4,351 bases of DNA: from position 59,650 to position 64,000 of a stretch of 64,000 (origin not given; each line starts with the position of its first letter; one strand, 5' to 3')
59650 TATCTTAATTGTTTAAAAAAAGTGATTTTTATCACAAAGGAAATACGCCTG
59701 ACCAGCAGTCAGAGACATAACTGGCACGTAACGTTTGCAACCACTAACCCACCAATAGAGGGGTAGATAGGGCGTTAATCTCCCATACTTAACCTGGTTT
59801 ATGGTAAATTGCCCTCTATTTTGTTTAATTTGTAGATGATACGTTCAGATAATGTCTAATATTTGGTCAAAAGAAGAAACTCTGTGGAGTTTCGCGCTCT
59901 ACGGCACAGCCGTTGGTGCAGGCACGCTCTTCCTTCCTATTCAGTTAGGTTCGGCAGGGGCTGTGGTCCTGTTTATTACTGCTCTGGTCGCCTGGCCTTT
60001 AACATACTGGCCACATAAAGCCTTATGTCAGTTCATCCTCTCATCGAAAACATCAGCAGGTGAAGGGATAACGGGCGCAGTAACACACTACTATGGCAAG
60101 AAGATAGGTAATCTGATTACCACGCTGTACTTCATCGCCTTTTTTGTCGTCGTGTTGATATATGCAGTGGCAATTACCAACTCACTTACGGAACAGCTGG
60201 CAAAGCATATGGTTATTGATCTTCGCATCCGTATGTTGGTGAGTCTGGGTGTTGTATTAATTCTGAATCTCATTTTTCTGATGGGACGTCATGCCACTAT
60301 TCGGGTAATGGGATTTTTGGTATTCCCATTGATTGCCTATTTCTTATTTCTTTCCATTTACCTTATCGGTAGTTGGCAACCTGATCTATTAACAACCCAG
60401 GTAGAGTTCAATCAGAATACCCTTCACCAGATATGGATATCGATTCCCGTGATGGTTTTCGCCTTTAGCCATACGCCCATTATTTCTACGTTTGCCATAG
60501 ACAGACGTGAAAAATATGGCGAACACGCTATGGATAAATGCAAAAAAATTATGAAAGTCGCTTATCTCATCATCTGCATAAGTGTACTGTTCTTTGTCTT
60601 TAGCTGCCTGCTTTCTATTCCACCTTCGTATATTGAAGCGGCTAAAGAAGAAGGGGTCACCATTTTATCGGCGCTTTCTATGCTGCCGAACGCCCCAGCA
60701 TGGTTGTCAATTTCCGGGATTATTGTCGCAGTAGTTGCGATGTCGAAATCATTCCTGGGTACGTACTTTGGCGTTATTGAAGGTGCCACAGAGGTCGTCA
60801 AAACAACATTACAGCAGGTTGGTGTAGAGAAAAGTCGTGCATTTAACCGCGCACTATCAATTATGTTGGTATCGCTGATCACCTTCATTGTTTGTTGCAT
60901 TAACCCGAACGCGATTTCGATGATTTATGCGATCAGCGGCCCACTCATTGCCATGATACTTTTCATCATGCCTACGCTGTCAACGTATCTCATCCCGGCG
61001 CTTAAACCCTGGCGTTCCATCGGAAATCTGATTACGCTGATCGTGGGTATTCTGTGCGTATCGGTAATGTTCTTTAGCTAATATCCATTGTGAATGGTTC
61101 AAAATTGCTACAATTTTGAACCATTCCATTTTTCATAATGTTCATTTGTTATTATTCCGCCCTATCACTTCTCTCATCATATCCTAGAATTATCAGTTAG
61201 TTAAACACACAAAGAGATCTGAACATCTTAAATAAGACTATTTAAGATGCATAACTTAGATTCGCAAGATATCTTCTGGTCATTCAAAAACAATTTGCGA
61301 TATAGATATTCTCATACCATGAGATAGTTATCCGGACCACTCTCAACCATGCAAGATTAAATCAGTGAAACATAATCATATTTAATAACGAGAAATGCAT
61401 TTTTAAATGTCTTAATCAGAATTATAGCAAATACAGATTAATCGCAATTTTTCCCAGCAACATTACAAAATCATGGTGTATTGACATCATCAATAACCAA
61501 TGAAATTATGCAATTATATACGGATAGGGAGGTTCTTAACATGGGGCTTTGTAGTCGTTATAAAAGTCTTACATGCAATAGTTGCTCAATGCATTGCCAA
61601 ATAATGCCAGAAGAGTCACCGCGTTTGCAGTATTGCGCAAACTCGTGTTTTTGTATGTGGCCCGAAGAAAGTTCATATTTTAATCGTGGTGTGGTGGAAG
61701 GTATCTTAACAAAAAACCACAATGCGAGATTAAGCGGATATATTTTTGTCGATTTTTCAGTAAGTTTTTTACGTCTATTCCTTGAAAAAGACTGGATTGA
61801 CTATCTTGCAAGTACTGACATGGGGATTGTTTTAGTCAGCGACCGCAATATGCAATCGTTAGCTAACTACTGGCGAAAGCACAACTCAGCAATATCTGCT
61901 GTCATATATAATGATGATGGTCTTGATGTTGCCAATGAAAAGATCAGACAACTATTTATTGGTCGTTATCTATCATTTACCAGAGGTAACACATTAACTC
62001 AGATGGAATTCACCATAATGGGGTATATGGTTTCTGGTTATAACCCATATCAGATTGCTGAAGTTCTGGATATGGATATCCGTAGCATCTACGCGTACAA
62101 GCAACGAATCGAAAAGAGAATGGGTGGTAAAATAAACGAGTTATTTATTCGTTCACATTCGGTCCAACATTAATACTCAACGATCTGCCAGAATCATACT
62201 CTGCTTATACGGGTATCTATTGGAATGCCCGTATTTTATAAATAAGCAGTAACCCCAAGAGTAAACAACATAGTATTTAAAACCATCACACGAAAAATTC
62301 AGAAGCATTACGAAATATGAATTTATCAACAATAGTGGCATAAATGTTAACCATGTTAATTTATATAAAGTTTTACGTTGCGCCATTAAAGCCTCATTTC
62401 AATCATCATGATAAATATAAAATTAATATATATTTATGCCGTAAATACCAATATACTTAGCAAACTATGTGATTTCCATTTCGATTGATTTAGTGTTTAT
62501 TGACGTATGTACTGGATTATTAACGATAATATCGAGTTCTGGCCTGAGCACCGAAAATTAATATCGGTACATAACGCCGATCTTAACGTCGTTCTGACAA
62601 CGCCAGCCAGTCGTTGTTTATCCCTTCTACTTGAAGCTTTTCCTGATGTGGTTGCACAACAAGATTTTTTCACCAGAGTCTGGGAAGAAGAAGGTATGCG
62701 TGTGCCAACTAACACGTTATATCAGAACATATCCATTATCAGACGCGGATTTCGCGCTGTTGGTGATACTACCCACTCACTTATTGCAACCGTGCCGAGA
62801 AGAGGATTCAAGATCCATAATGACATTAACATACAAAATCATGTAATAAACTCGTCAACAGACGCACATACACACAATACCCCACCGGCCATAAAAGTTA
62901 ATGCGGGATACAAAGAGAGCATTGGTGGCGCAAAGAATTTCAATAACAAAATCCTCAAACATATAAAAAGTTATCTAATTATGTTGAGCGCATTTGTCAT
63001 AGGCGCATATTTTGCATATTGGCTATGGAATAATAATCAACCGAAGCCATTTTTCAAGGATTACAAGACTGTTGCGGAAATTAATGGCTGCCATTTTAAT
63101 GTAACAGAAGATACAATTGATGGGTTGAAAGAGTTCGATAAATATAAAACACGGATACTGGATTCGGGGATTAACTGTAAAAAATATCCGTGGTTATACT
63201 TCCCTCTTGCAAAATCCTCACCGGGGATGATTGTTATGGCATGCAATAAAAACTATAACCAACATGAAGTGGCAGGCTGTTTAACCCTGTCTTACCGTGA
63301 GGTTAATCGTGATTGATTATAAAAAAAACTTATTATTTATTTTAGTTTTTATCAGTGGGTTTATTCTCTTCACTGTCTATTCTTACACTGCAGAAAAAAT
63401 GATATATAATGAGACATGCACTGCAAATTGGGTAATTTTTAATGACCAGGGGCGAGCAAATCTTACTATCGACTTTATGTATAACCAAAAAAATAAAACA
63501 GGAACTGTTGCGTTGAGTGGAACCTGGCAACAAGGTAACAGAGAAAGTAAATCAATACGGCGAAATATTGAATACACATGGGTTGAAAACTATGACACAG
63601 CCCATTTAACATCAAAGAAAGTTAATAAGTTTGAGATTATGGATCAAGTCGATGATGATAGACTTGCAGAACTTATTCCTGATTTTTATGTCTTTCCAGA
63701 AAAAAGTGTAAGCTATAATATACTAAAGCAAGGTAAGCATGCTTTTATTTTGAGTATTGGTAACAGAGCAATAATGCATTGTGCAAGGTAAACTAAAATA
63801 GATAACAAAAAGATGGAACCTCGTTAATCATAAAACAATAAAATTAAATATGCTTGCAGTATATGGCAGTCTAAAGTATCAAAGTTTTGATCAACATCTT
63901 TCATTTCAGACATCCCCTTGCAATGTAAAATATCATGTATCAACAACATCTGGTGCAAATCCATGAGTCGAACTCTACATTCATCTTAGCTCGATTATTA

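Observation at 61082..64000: AT-rich yqeH-yqeI-yqeJ block: compositionally foreign regulator island with a ToxR/ToxS-like overlapping pair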

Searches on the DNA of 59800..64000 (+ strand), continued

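Call 30: get_annotated_region(hit=H74, flank=6000)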
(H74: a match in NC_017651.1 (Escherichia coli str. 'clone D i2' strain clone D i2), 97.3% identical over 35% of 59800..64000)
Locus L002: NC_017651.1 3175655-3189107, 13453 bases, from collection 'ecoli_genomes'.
description: Escherichia coli str. 'clone D i2', complete sequence
organism: Escherichia coli str. 'clone D i2' strain clone D i2 (NCBI taxid 885276)
replicon: chromosome; assembly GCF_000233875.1
host: -; source: -; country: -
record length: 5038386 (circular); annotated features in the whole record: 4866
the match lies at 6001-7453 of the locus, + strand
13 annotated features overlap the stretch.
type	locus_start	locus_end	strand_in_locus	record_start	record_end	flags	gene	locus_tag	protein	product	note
CDS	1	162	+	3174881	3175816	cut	lysR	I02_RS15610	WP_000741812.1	DNA-binding transcriptional regulator LysR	-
CDS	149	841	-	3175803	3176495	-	ygeA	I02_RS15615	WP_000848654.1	amino acid racemase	-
CDS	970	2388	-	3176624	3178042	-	araE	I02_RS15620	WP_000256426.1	arabinose-proton symporter AraE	-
CDS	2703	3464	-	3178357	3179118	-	kduD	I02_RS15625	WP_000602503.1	2-dehydro-3-deoxy-D-gluconate 5-dehydrogenase KduD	-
CDS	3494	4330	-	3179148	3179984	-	kduI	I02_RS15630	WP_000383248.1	5-dehydro-4-deoxy-D-glucuronate isomerase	-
CDS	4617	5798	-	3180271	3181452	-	yqeF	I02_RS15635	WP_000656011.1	acetyl-CoA C-acetyltransferase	-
CDS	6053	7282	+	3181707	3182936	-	yqeG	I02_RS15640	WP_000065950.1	amino acid permease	-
tRNA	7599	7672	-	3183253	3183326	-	-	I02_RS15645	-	tRNA-Gly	-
CDS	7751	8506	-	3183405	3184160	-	actS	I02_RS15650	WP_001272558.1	amidase activator ActS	-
CDS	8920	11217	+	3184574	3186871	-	xdhA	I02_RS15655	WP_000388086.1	xanthine dehydrogenase molybdenum-binding subunit XdhA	-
CDS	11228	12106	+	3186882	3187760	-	xdhB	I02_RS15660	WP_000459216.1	xanthine dehydrogenase FAD-binding subunit XdhB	-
CDS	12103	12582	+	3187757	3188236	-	xdhC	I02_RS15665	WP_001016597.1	xanthine dehydrogenase iron sulfur-binding subunit XdhC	-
CDS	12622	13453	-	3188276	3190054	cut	ygeV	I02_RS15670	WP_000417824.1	sigma-54 interaction domain-containing protein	-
